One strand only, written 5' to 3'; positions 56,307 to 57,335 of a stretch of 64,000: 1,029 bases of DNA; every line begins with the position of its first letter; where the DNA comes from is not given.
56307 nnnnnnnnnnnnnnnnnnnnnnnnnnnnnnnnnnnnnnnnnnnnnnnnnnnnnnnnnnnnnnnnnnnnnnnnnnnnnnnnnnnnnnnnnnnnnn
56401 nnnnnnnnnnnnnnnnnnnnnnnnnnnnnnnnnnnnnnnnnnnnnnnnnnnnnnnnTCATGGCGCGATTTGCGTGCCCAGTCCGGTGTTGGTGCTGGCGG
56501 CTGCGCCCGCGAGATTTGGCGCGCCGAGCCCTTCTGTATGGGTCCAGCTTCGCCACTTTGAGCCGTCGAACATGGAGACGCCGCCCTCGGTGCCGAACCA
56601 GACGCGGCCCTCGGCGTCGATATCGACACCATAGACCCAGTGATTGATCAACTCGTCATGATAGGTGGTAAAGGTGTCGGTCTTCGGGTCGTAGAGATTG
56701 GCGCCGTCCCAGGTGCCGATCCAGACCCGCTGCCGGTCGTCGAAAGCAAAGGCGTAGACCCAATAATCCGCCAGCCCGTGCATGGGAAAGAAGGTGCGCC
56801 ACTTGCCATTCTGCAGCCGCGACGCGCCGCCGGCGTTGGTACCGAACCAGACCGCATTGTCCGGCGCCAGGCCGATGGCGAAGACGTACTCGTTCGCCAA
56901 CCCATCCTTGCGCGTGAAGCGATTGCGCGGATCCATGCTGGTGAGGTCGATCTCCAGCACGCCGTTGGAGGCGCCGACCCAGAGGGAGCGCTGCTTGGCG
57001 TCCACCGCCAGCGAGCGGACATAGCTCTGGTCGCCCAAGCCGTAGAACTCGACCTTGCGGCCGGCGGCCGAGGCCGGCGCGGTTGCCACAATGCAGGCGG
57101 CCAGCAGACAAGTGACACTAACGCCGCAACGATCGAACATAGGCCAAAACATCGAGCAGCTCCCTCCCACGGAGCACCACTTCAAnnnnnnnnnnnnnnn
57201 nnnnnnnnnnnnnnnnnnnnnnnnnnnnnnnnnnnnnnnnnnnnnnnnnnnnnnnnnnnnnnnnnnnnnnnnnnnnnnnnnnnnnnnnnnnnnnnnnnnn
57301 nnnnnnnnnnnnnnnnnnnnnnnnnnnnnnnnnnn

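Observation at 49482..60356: One island carries both System I accessories (CcmH, CcmI) and a complete System II (CcsB, CcsA, TlpA-like reductant supplier)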

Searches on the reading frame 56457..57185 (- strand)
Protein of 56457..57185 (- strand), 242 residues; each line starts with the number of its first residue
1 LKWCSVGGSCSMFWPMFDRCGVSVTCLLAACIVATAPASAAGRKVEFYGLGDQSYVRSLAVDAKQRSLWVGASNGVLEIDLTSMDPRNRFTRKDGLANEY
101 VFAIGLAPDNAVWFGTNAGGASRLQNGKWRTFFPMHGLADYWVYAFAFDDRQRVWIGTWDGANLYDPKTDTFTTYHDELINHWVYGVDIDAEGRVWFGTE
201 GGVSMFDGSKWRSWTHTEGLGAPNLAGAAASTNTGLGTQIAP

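Call 6: search_protein_families(library=pfam, max_evalue=0.01, proteins=[window:56457-57185:-])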
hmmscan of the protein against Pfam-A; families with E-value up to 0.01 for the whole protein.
window:56457-57185:- (242 aa): 1 family
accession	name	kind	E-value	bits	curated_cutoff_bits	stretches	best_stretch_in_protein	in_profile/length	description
PF07494.17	Reg_prop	-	7.4e-14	50.5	20.4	1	137-160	1-24/24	Two component regulator propeller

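Call 7: search_protein_families(library=ncbifam, max_evalue=0.01, proteins=[window:56457-57185:-])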
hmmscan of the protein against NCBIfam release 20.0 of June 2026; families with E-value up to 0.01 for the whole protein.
window:56457-57185:- (242 aa): 1 family
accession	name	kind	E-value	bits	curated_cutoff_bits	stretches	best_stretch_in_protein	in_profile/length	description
NF052228.1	T9SS_PorZ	equivalog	3.7e-07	29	260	1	145-207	484-557/757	type IX secretion system anionic LPS delivery protein PorZ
